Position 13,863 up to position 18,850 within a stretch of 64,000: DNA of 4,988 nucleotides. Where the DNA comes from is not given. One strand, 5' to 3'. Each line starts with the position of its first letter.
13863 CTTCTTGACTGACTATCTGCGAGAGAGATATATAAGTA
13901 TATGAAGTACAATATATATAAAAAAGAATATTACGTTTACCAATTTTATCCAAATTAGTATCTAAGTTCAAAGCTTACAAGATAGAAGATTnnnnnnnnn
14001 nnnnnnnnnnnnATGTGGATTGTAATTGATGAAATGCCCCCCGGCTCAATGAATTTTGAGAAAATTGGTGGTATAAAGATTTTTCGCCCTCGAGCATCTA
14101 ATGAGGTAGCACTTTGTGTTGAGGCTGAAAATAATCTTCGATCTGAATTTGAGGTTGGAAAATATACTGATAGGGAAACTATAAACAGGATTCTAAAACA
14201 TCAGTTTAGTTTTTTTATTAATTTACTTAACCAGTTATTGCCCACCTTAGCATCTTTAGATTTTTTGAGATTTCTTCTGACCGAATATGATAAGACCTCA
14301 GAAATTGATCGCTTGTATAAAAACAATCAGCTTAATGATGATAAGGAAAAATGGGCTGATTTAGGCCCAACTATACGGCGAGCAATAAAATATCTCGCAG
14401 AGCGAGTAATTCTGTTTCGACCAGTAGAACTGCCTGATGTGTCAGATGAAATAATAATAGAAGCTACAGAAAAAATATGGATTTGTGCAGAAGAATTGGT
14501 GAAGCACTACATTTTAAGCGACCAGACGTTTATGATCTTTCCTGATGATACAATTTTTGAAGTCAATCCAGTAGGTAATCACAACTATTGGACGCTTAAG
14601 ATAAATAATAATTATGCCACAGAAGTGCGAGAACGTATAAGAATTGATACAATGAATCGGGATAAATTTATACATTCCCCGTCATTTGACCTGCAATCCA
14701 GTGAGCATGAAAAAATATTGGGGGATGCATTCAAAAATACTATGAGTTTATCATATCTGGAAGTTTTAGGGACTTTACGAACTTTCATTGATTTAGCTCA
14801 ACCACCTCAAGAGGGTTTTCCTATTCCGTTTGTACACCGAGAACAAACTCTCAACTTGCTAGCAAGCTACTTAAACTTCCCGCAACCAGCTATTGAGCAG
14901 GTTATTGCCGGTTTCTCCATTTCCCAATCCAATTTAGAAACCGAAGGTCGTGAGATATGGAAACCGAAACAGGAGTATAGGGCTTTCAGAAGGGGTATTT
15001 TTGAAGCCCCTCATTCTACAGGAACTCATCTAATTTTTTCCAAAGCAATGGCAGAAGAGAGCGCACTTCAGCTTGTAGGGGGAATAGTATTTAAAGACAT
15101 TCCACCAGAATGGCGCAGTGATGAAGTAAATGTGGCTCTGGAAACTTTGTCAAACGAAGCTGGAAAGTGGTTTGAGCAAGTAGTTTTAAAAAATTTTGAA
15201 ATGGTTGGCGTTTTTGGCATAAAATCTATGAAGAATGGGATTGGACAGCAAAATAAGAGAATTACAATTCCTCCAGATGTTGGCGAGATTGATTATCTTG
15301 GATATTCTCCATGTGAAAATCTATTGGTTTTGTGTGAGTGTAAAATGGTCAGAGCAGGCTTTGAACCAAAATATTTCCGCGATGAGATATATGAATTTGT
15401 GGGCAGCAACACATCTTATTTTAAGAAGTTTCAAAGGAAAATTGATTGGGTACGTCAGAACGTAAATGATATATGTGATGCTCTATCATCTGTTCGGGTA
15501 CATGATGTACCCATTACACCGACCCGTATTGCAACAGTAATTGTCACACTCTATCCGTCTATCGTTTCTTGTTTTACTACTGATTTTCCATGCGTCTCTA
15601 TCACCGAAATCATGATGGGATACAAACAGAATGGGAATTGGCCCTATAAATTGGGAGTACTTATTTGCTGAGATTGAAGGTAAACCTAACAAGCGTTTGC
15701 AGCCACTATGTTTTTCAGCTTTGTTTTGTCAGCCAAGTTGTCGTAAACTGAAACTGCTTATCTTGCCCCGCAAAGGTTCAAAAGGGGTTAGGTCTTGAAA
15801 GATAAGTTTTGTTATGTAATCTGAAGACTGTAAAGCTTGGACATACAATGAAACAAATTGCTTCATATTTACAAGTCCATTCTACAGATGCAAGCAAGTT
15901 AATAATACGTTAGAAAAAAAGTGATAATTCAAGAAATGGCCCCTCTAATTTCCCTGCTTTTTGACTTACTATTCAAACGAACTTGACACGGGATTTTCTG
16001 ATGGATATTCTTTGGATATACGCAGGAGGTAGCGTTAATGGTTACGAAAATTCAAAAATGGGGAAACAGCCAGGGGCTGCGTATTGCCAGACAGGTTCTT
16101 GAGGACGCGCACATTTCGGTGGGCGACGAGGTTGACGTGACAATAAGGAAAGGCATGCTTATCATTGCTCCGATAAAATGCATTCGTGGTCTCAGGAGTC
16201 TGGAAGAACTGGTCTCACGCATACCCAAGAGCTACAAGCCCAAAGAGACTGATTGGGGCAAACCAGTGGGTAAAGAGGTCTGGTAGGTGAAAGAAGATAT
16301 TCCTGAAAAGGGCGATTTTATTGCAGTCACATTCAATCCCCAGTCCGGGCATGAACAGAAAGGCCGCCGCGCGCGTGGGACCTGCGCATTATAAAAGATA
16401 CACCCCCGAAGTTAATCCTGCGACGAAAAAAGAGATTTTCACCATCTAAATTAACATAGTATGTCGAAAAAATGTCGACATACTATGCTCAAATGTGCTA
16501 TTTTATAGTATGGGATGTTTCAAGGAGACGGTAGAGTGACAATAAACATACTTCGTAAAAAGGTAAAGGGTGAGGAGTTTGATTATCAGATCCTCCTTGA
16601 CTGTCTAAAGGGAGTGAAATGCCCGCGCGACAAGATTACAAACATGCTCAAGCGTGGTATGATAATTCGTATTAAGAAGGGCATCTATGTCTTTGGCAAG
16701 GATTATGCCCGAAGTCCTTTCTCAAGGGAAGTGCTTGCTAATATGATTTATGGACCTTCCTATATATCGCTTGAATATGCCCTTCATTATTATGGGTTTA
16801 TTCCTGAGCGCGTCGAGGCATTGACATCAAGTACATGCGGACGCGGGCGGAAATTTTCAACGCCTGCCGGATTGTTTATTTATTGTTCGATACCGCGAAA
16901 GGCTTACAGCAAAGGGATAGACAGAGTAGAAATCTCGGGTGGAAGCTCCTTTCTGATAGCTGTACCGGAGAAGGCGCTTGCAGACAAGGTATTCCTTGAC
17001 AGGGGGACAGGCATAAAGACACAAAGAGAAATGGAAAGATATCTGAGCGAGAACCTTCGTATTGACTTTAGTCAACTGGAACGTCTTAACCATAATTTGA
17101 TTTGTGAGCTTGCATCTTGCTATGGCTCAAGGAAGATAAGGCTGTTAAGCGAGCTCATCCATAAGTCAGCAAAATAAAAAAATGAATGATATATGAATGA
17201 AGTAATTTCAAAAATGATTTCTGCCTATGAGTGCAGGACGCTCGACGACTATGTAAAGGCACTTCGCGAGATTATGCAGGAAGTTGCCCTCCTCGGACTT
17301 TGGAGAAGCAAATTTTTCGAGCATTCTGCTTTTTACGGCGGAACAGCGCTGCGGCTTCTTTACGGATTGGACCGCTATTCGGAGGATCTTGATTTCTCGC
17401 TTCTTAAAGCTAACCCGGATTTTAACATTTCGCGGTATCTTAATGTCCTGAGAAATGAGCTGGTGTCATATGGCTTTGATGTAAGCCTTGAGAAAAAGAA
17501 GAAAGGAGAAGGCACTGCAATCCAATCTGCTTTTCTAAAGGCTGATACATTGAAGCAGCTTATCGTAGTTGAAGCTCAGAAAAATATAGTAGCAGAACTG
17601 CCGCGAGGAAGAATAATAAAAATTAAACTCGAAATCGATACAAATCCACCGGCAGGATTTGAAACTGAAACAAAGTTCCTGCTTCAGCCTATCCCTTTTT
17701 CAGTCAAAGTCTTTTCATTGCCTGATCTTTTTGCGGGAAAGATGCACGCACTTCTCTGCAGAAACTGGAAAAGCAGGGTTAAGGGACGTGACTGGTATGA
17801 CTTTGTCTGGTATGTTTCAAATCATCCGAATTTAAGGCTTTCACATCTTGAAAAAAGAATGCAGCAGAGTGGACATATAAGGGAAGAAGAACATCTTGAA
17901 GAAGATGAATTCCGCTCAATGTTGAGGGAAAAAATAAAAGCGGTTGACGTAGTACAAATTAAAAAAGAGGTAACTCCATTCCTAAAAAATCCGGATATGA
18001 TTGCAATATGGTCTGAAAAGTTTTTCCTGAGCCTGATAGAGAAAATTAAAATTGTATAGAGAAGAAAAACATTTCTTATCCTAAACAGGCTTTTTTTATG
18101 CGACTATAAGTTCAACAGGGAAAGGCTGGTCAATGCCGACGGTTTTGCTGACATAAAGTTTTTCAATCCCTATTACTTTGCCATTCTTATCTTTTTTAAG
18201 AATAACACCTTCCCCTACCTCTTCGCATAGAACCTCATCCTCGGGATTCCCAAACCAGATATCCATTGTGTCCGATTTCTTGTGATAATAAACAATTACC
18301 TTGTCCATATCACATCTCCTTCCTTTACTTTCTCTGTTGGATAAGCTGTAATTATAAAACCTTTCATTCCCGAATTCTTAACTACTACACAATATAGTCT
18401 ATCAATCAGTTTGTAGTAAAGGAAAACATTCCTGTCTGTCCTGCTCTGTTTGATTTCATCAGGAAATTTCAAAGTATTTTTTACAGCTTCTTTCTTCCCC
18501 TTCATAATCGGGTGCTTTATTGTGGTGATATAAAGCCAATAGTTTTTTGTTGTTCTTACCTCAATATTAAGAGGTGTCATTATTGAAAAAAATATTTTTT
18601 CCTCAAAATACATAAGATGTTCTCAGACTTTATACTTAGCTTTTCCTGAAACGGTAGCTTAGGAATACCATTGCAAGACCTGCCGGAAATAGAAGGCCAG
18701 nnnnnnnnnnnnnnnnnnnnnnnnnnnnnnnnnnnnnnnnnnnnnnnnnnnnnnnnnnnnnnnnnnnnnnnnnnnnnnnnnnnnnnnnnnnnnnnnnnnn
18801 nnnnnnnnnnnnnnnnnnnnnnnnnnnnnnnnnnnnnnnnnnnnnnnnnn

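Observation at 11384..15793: Integrase-less integron cassette array (CALIN-type): three co-oriented attC-like sites, each just 3' of an ORF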

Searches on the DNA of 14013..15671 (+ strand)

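Call 63: search_with_rna_model(model_id=R1, sources=[L087, L091, L094, L095, L036, L028, L018, L086, L085, L025], filters=off, max_evalue=10)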
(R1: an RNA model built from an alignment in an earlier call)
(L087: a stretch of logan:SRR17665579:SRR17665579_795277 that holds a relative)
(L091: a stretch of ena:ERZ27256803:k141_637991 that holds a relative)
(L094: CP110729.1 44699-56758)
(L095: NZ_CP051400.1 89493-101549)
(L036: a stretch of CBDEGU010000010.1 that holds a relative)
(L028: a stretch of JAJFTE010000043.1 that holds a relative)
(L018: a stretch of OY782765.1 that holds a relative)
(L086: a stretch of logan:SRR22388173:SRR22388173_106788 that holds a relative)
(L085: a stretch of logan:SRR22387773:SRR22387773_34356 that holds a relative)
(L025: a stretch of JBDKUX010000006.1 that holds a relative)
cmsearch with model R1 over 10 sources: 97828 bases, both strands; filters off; matches with E-value up to 10: 40.
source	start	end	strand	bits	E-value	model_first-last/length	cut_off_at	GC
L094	6001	6060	+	71.6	3.2e-13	1-60/60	no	0.55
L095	9260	9319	+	69.4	9.2e-13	1-60/60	no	0.58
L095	6855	6914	+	67.8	2.1e-12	1-60/60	no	0.63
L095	5999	6058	+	65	8.6e-12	1-60/60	no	0.6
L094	2004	2063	+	64.9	8.9e-12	1-60/60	no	0.6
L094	4146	4215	+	63.8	1.6e-11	1-60/60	no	0.63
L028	5554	5641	+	54.4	1.7e-09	1-60/60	no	0.59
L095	8394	8463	+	54.2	1.9e-09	1-60/60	no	0.6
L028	5012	5097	+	53.6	2.6e-09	1-60/60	no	0.64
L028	3170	3257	+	51.9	6.2e-09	1-60/60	no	0.59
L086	1301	1366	+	51.2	8.5e-09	1-60/60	no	0.55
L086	1869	1926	+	47.8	4.8e-08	1-60/60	no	0.53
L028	6047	6133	+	44.8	2.1e-07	1-60/60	no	0.6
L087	1046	1169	+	42.9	5.5e-07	1-60/60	no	0.57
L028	208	294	+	42.4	7.2e-07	1-60/60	no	0.61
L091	1755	1874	+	41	1.4e-06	1-60/60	no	0.57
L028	4507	4567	+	36.9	1.2e-05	1-60/60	no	0.57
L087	2920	3039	+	34.9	3.1e-05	1-60/60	no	0.54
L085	2246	2302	+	34.1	4.5e-05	1-60/60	no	0.56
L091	4945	5070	+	30.7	0.00025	1-60/60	no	0.51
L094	2553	2666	+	27.3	0.0014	1-60/60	no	0.6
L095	5999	6058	-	24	0.0073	1-60/60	no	0.6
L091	7674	7860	+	22.2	0.018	1-60/60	no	0.55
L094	2004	2063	-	21.6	0.025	1-60/60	no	0.6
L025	2783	2869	+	19.4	0.072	1-60/60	no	0.56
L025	1417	1473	+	19.2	0.083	1-60/60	no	0.6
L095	9260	9319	-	19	0.09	1-60/60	no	0.58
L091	6823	6951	+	18.9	0.093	1-60/60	no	0.52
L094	6001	6060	-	17.8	0.17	1-60/60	no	0.55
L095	6855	6914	-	16.7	0.28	1-60/60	no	0.63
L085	161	192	+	15.5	0.52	1-60/60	no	0.44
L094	4146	4215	-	14.9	0.7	1-60/60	no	0.63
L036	11246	11346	+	14.6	0.82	1-60/60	no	0.6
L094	11161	11219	-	12.5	2.3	7-54/60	no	0.73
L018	16264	16390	+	12.5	2.4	1-60/60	no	0.51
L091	7674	7729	-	12.4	2.4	1-60/60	no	0.52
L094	8412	8450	-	11.8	3.4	1-60/60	no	0.59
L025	2885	2921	-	11.5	3.8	1-60/60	no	0.32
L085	2246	2302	-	10.7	5.6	1-60/60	no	0.56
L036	9948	9966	+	10.3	7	1-60/60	no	0.47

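Call 110: search_with_rna_model(model_id=R1, sources=[L096, L097, L098, L092, L002, L003], filters=off, max_evalue=5)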
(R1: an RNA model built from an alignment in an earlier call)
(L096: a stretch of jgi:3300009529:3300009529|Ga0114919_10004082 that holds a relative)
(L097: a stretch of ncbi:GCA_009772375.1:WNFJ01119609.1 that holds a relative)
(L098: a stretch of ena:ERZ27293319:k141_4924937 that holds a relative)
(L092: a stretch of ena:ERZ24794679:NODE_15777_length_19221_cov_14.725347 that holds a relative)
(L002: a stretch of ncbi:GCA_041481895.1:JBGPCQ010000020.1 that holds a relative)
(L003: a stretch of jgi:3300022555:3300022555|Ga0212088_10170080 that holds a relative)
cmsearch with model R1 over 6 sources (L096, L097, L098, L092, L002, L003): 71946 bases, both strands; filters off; matches with E-value up to 5: 4.
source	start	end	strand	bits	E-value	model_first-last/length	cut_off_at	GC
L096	6173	6307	+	43.5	3e-07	1-60/60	no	0.64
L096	4322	4404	+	37.5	6.2e-06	1-60/60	no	0.6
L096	3919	4021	+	22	0.015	1-60/60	no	0.53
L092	6882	6917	-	11.2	3.3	1-60/60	no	0.5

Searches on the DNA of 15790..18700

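Call 68: search_with_rna_model(model_id=R1, source=window, start=15790, end=18700, filters=off, max_evalue=10, show_alignments=3)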
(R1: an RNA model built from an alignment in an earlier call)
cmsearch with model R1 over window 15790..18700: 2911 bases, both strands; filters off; matches with E-value up to 10: 2.
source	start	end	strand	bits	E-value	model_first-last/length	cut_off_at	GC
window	17404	17443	+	3.7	5.6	14-46/60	no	0.35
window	18339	18383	-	3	8.1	1-60/60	no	0.31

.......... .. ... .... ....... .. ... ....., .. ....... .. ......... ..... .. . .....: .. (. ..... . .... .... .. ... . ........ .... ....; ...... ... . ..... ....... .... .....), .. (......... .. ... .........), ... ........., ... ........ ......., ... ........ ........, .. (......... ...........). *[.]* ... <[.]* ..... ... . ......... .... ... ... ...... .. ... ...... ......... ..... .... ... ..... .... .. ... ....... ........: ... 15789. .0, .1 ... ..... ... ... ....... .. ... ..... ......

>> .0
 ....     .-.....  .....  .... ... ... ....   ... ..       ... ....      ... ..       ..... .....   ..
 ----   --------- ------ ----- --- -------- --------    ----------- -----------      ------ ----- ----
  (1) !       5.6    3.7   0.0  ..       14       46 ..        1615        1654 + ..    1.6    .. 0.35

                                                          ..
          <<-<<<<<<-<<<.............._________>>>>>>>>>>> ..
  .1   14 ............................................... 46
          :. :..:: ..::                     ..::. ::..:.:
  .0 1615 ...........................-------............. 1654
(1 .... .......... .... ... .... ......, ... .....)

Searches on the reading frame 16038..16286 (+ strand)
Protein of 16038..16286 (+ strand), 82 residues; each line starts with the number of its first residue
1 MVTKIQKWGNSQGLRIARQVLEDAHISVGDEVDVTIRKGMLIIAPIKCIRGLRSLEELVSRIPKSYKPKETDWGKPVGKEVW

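Call 10: search_protein_families(library=pfam, proteins=[window:16038-16286:+], max_evalue=0.1)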
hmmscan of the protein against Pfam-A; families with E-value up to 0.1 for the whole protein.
window:16038-16286:+ (82 aa): 1 family
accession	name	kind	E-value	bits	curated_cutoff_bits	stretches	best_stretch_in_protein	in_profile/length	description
PF04014.23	MazE_antitoxin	-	5.7e-06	26.6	24.7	1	5-47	1-44/48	Antidote-toxin recognition MazE, bacterial antitoxin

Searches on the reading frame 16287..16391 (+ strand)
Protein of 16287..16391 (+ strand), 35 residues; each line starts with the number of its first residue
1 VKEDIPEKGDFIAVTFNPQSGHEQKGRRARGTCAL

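Call 82: search_protein_families(library=pfam, proteins=[window:16287-16391:+], max_evalue=1)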
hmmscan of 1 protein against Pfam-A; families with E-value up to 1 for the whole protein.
window:16287-16391:+ (35 aa): 1 family
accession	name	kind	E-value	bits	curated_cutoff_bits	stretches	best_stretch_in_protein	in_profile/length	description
PF02452.23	PemK_toxin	-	0.007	17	23.1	1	7-28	1-22/109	PemK-like, MazF-like toxin of type II toxin-antitoxin system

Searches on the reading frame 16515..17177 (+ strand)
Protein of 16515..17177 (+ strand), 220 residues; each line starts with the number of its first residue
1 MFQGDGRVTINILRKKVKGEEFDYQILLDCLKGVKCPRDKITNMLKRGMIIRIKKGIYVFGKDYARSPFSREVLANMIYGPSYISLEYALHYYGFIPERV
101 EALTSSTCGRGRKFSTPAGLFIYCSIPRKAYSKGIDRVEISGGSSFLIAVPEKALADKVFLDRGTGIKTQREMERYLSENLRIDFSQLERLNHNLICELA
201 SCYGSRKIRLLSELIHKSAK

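Call 10: search_protein_families(library=pfam, proteins=[window:16515-17177:+], max_evalue=0.1)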
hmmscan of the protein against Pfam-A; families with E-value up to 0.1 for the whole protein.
window:16515-17177:+ (220 aa): 2 families
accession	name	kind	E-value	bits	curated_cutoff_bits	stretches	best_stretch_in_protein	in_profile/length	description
PF13338.12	AbiEi_4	-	0.0055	17.2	25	1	35-60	23-48/49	Transcriptional regulator, AbiEi antitoxin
PF22247.2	Diox-like_N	-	0.069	13.7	27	0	86-119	17-50/60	Catechol 2,3-dioxygenase-like N-terminal domain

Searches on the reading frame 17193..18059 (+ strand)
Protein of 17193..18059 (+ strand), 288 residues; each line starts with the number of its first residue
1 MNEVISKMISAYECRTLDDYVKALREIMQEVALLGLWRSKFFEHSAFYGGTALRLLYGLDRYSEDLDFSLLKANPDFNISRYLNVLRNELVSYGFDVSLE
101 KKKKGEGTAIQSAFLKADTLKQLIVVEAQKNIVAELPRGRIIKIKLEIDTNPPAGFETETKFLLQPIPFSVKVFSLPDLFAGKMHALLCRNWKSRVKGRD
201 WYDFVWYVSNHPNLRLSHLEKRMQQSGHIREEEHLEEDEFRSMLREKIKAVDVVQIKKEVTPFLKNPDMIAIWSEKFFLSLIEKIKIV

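Call 10: search_protein_families(library=pfam, proteins=[window:17193-18059:+], max_evalue=0.1)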
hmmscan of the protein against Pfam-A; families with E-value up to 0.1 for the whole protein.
window:17193-18059:+ (288 aa): 1 family
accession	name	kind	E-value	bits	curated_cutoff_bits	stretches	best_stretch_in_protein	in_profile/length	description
PF08843.17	AbiEii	-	5.1e-34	118.7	22.5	1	33-267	3-230/238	Nucleotidyl transferase AbiEii toxin, Type IV TA system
